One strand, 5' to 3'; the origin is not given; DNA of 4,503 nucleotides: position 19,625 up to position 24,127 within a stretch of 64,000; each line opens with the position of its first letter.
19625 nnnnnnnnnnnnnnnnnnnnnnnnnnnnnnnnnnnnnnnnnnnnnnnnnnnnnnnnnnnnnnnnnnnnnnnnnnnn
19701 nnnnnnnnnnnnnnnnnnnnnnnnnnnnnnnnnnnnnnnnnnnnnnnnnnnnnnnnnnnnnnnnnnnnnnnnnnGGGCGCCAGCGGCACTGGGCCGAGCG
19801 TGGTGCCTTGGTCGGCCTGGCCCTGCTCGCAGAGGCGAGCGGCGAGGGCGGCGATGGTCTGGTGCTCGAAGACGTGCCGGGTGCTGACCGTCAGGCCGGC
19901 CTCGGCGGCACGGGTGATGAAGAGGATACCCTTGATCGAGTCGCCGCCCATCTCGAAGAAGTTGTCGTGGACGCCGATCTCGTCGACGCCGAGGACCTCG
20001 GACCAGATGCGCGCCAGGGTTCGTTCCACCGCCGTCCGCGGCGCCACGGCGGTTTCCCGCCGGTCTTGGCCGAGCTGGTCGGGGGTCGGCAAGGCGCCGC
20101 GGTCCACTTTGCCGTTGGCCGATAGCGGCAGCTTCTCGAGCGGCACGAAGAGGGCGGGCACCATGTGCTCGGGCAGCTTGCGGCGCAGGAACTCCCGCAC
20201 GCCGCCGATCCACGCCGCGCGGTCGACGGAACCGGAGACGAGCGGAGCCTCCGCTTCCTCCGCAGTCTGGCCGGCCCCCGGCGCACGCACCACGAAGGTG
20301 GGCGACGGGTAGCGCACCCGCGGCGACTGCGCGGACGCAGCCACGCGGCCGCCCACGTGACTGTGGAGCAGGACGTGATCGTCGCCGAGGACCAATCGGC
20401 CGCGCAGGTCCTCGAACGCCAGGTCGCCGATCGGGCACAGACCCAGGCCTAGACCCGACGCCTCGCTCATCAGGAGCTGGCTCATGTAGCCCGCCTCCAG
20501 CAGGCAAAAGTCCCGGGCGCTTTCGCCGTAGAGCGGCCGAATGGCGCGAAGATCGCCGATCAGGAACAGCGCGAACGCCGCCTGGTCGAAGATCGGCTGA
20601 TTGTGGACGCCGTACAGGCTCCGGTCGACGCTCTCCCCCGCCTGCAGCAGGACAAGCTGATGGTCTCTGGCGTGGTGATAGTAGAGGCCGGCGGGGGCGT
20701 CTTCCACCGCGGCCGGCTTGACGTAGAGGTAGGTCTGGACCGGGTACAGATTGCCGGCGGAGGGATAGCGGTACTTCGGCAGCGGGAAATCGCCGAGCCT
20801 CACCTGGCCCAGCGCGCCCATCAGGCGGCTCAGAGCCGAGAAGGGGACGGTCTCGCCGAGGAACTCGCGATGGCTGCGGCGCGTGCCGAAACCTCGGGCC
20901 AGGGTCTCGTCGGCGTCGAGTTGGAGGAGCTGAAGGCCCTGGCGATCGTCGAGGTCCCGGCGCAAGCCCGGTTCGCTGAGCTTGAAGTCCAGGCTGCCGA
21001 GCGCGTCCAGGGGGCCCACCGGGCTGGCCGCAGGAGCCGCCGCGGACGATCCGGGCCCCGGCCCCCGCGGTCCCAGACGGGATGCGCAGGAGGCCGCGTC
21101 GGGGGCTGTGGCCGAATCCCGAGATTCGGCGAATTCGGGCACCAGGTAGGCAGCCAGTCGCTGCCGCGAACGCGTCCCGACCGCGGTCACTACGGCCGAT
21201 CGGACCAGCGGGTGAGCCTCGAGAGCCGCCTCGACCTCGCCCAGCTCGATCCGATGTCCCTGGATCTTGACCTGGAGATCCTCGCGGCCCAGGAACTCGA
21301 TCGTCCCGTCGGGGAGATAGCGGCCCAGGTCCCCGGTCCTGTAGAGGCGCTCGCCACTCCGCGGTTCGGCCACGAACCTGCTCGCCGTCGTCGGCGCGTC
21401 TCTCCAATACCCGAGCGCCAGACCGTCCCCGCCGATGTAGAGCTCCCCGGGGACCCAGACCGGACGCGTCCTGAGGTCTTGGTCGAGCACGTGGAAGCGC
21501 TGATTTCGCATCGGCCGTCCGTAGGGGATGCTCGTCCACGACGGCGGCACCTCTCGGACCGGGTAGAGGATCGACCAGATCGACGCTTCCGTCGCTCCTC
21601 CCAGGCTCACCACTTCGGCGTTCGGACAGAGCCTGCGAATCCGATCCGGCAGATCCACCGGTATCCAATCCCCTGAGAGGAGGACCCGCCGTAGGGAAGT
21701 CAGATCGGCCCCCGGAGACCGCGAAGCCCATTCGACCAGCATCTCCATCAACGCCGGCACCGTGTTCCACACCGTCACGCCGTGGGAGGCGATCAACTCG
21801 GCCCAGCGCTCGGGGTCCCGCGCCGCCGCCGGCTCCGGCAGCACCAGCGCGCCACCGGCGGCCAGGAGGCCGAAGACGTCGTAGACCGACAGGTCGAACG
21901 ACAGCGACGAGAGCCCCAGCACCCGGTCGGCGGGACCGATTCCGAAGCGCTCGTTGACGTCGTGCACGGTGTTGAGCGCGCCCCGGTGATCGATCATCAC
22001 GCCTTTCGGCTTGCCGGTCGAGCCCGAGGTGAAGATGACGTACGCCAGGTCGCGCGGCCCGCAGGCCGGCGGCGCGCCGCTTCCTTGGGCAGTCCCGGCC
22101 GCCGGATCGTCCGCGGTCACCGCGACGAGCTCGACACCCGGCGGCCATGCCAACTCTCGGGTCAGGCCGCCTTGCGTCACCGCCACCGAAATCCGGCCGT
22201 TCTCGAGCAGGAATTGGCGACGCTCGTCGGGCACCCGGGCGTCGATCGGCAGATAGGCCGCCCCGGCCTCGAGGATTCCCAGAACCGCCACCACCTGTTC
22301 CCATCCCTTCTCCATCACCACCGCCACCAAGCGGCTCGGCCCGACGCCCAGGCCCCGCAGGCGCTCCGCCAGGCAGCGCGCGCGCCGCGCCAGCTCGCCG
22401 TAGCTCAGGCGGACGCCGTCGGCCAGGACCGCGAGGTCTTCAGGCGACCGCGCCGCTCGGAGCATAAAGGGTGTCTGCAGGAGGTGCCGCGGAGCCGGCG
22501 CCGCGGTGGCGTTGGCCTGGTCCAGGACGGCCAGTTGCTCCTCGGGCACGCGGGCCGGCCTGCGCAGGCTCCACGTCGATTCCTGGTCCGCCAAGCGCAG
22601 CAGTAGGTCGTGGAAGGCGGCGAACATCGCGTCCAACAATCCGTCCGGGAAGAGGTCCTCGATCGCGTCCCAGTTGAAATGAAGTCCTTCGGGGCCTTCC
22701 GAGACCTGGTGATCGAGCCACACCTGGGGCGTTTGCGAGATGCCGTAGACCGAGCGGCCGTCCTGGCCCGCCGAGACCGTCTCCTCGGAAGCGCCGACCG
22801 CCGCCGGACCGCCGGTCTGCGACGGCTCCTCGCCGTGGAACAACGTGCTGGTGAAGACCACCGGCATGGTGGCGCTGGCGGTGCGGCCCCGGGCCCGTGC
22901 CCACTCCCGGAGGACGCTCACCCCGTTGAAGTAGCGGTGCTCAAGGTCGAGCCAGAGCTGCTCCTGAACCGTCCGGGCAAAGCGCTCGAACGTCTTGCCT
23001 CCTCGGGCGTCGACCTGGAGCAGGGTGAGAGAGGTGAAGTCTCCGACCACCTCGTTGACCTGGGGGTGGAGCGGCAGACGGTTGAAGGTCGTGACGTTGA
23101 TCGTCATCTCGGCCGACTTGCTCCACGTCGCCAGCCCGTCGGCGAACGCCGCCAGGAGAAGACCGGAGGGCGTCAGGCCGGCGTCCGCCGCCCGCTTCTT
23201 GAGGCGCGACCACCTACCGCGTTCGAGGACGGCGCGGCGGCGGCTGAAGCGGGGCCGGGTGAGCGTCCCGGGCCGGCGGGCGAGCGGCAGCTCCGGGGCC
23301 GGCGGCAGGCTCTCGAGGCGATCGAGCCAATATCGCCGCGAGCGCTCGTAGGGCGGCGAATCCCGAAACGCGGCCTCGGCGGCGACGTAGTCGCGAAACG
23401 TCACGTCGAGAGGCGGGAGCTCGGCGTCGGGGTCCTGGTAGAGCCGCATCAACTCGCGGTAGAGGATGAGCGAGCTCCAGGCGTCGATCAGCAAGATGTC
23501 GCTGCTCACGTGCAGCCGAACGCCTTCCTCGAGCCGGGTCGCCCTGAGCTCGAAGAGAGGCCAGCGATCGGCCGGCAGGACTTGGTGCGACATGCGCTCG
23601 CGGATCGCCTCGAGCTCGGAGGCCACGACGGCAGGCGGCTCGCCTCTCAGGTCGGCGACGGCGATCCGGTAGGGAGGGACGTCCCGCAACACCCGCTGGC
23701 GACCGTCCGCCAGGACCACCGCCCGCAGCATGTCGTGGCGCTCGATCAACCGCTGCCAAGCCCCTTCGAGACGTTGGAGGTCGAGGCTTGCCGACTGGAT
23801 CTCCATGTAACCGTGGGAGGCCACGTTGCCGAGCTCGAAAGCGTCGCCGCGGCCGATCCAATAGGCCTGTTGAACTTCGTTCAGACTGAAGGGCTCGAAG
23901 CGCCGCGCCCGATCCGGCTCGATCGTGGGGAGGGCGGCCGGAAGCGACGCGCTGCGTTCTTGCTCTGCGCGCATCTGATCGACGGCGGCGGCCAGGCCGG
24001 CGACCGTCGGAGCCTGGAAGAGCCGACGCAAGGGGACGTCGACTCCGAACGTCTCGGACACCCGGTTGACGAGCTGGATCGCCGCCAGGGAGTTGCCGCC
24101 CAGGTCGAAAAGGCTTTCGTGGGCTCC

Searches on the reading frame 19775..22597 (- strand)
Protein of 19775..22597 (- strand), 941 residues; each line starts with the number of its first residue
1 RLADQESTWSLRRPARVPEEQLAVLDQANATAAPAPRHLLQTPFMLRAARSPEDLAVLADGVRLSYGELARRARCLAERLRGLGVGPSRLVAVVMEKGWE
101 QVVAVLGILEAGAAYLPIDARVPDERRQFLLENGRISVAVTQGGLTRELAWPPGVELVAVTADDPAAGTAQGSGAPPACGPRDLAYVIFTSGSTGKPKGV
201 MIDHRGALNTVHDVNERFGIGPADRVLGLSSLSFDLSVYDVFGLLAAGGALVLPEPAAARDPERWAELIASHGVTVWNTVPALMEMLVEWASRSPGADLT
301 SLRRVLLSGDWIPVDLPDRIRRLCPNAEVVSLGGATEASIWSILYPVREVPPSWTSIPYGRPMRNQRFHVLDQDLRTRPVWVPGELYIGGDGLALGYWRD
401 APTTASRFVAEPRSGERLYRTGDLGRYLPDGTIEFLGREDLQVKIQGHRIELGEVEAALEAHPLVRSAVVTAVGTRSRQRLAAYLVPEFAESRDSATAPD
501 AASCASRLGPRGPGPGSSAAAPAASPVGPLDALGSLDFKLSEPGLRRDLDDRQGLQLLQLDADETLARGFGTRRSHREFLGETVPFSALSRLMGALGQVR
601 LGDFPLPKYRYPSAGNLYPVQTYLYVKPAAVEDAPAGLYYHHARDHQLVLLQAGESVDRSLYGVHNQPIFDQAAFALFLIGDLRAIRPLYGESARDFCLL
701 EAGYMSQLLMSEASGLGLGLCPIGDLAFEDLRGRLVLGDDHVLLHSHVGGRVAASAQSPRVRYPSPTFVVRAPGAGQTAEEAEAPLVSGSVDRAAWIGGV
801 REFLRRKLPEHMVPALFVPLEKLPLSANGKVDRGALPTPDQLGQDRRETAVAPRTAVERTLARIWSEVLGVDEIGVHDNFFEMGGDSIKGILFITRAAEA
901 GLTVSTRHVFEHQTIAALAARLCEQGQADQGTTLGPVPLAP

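Call 5: search_protein_families(library=pfam, proteins=[window:19775-22597:-], max_evalue=0.01)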
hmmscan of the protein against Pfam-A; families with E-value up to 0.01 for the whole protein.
window:19775-22597:- (941 aa): 4 families
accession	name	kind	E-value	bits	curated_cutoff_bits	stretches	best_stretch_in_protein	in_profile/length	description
PF00501.34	AMP-binding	-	4.8e-90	302.6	29.9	1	47-398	4-384/384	AMP-binding enzyme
PF00881.29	Nitroreductase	-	7.6e-19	69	23.5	1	572-749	3-166/167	Nitroreductase family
PF00550.31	PP-binding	-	5.1e-15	55.9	20.8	1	860-922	2-67/67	Phosphopantetheine attachment site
PF13193.12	AMP-binding_C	-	1.4e-06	29.5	24.5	0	454-488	1-36/76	AMP-binding enzyme C-terminal domain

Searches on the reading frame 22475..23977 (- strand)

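Call 5: search_protein_families(library=pfam, proteins=[window:22475-23977:-], max_evalue=0.01)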
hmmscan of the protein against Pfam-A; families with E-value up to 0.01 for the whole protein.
window:22475-23977:- (501 aa): 1 family
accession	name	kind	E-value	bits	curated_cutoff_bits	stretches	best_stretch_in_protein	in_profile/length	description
PF00668.25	Condensation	-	1.1e-34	120.3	30.6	1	63-465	37-436/456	Condensation domain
